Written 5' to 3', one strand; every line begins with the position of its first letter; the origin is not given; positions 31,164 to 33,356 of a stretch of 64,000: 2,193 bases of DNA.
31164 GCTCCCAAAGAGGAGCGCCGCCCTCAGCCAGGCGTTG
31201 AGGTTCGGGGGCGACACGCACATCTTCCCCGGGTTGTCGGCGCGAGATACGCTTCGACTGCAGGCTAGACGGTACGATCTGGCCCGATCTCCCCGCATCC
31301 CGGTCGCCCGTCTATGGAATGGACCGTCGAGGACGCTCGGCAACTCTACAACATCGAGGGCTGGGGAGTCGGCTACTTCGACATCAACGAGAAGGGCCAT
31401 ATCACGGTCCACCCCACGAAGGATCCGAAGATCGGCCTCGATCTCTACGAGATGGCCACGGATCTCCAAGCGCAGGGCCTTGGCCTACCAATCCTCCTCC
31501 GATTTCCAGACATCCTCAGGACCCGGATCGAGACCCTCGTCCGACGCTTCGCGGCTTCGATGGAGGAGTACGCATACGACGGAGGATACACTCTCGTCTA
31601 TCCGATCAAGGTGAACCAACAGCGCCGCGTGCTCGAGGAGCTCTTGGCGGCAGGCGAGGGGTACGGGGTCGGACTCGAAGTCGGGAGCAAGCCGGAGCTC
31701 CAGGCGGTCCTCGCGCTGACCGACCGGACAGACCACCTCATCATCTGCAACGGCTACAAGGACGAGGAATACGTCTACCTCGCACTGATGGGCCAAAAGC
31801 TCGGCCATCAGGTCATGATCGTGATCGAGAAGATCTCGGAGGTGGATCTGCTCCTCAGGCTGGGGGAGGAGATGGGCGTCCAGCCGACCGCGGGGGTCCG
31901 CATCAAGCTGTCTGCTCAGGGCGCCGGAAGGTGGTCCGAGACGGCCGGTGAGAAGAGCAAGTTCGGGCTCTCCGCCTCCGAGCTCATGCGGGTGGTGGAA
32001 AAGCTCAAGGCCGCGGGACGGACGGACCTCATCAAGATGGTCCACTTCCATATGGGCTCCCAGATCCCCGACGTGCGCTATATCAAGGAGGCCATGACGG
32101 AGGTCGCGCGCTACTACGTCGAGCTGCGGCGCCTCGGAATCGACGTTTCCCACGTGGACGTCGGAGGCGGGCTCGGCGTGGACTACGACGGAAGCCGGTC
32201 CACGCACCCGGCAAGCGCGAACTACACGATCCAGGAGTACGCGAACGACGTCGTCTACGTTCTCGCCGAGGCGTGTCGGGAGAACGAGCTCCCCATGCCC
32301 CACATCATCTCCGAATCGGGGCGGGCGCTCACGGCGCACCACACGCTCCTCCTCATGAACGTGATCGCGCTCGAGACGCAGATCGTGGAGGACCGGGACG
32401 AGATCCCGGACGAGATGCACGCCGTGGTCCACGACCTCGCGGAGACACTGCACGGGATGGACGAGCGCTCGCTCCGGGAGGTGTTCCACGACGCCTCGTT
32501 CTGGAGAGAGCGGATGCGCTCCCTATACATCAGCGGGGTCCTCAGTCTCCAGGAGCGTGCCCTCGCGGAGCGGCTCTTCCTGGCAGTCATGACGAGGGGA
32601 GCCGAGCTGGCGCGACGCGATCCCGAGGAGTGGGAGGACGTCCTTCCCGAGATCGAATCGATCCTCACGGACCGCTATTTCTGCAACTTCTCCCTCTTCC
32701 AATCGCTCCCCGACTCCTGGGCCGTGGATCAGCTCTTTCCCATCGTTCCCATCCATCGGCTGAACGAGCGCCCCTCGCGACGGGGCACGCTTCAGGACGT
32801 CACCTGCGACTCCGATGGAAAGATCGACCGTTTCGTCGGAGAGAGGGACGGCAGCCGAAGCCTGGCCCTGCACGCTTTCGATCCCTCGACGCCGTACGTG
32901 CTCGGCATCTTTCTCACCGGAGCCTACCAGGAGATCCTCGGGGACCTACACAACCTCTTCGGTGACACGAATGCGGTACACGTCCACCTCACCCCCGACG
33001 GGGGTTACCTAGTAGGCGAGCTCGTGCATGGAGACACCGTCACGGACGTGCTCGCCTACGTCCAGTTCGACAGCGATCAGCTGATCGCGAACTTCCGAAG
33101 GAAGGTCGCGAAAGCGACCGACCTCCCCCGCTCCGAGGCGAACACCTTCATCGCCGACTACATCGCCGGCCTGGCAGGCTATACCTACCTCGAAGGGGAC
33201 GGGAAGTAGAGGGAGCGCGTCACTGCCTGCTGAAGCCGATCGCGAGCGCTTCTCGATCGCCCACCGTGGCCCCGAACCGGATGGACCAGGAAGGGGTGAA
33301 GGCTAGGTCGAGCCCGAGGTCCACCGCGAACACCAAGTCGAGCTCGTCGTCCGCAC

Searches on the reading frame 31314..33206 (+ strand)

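Call 78: search_protein_families(library=ncbifam, proteins=[window:31314-33206:+], max_evalue=1e-10)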
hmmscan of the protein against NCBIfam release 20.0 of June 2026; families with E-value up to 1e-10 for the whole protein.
window:31314-33206:+ (631 aa): 5 families
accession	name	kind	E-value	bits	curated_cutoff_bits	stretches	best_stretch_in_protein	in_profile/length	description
NF003763.0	PRK05354.1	equivalog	1.3e-256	853.2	369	1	2-627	8-634/636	biosynthetic arginine decarboxylase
TIGR01273.1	speA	equivalog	2.1e-236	786.3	624.1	1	3-627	1-624/624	arginine decarboxylase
TIGR01048.1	lysA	equivalog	9.8e-32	110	297.9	1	55-352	22-295/417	diaminopimelate decarboxylase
TIGR03099.1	dCO2ase_PEP1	hypoth_equivalog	1.1e-13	51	478.45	1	93-351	51-291/398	pyridoxal-dependent decarboxylase, exosortase A system-associated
NF006515.0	PRK08961.1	equivalog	1.3e-12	46.6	802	1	95-351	530-758/861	bifunctional aspartate kinase/diaminopimelate decarboxylase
